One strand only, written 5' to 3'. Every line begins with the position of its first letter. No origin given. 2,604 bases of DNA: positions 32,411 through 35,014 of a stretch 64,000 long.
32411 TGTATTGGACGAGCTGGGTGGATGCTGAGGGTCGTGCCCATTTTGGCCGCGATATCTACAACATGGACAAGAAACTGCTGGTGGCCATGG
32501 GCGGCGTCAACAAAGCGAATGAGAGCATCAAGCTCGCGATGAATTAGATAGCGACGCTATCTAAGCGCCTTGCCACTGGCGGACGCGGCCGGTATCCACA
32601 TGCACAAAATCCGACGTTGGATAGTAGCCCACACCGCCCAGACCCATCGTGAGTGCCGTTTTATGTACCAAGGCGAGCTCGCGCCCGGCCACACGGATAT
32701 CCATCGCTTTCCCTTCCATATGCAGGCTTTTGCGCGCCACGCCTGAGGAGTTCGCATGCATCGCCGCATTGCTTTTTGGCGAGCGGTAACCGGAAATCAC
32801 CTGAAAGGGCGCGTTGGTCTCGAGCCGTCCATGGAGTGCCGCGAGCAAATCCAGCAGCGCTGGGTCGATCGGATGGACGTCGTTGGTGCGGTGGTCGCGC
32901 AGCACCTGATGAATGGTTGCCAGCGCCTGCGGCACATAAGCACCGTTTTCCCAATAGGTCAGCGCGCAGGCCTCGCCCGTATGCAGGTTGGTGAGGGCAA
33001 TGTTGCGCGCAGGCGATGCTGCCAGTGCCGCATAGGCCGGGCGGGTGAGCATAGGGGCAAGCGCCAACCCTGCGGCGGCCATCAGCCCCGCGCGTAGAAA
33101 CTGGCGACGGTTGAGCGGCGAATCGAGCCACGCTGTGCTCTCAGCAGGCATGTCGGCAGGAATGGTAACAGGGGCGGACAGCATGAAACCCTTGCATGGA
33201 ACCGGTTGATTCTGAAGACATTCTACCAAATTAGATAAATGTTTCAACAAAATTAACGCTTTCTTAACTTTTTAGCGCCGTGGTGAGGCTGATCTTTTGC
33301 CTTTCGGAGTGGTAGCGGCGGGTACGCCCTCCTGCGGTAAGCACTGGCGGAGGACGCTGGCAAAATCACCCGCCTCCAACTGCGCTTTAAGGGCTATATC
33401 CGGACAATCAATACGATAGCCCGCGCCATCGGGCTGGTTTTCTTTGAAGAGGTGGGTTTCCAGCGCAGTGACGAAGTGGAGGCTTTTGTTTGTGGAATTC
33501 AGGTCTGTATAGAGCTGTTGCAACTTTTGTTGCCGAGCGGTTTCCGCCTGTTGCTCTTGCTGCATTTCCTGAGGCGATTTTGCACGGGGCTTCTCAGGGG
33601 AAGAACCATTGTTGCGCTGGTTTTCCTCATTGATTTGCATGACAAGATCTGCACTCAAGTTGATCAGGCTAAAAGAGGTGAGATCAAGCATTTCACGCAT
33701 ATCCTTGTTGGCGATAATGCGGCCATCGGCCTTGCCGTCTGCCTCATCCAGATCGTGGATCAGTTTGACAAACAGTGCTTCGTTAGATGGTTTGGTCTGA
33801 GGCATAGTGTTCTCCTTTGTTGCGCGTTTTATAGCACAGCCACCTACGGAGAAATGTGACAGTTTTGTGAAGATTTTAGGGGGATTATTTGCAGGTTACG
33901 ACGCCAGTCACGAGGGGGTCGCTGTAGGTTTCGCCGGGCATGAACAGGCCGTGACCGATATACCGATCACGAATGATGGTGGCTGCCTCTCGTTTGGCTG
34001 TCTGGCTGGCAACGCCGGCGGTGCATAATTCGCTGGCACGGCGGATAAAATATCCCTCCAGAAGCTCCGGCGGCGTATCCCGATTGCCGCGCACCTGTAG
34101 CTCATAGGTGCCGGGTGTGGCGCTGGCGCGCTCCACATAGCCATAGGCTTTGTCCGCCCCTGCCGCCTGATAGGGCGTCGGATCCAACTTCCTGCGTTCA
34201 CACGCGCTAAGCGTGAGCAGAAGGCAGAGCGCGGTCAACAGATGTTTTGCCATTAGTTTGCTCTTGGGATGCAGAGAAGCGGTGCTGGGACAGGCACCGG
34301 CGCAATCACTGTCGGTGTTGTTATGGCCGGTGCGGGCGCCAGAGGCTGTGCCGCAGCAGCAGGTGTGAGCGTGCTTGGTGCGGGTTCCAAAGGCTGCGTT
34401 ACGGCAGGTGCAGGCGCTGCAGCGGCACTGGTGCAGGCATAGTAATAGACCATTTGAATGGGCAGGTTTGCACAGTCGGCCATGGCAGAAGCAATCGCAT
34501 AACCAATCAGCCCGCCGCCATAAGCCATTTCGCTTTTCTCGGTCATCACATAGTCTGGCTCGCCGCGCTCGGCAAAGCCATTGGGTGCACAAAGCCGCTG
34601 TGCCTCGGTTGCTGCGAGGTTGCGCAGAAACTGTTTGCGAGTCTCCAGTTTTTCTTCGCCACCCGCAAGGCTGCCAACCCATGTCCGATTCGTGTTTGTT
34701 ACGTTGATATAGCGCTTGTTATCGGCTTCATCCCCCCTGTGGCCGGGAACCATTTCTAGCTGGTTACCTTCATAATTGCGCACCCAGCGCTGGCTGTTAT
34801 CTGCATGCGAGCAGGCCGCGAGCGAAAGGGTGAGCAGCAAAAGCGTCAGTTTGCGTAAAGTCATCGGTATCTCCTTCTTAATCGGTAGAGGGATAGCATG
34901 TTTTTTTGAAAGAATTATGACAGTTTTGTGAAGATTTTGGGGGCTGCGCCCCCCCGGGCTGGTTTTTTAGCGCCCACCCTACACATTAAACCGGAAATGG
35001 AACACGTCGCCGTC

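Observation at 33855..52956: Five orphan-gene promoters share one 21-bp direct-repeat operator at a fixed distance from the -10 (candidate response-regulator regulon)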

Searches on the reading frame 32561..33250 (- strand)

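Call 20: search_protein_families(library=pfam, max_evalue=0.01, proteins=[window:32561-33250:-])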
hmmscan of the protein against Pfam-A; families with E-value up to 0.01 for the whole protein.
window:32561-33250:- (229 aa): 4 families
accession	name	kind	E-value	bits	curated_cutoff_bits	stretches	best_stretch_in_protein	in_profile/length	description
PF05951.18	Peptidase_M15_2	-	3.4e-55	186.4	27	1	78-226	3-153/153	Bacterial protein of unknown function (DUF882)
PF08291.16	Peptidase_M15_3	-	4.1e-13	49.8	23.2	1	124-219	20-108/108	Peptidase M15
PF10518.14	TAT_signal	-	0.00011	22.4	22.7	1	46-65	2-21/21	TAT (twin-arginine translocation) pathway signal sequence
PF19814.4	DUF6297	-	0.00027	20.3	29.8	1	35-98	34-98/375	Family of unknown function (DUF6297)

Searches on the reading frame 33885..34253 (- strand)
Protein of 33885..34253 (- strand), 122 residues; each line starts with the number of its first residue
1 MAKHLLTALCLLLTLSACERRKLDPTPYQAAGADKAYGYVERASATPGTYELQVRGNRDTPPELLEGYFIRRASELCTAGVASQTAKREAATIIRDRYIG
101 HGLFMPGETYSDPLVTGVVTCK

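Call 20: search_protein_families(library=pfam, max_evalue=0.01, proteins=[window:33885-34253:-])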
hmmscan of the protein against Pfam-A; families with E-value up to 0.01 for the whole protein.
window:33885-34253:- (122 aa): 0 families

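Call 75: search_protein_families(library=phrogs, max_evalue=0.001, proteins=[window:33885-34253:-])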
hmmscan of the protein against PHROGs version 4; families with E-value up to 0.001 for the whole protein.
window:33885-34253:- (122 aa): 0 families

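Call 76: search_protein_families(library=padloc, max_evalue=0.001, proteins=[window:33885-34253:-])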
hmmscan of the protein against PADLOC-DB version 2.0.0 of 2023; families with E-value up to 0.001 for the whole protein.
window:33885-34253:- (122 aa): 0 families

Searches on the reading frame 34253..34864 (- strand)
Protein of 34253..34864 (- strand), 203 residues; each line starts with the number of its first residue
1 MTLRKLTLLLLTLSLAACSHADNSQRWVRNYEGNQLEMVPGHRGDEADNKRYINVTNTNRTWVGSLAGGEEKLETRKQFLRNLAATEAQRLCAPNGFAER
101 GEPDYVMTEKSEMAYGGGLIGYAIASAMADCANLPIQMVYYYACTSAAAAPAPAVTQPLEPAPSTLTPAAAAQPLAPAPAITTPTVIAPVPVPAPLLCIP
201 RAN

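Call 20: search_protein_families(library=pfam, max_evalue=0.01, proteins=[window:34253-34864:-])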
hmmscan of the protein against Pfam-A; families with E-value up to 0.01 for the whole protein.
window:34253-34864:- (203 aa): 0 families

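Call 75: search_protein_families(library=phrogs, max_evalue=0.001, proteins=[window:34253-34864:-])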
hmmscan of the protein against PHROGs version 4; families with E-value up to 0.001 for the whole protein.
window:34253-34864:- (203 aa): 0 families

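Call 76: search_protein_families(library=padloc, max_evalue=0.001, proteins=[window:34253-34864:-])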
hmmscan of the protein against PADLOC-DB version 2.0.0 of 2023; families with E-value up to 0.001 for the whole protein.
window:34253-34864:- (203 aa): 0 families
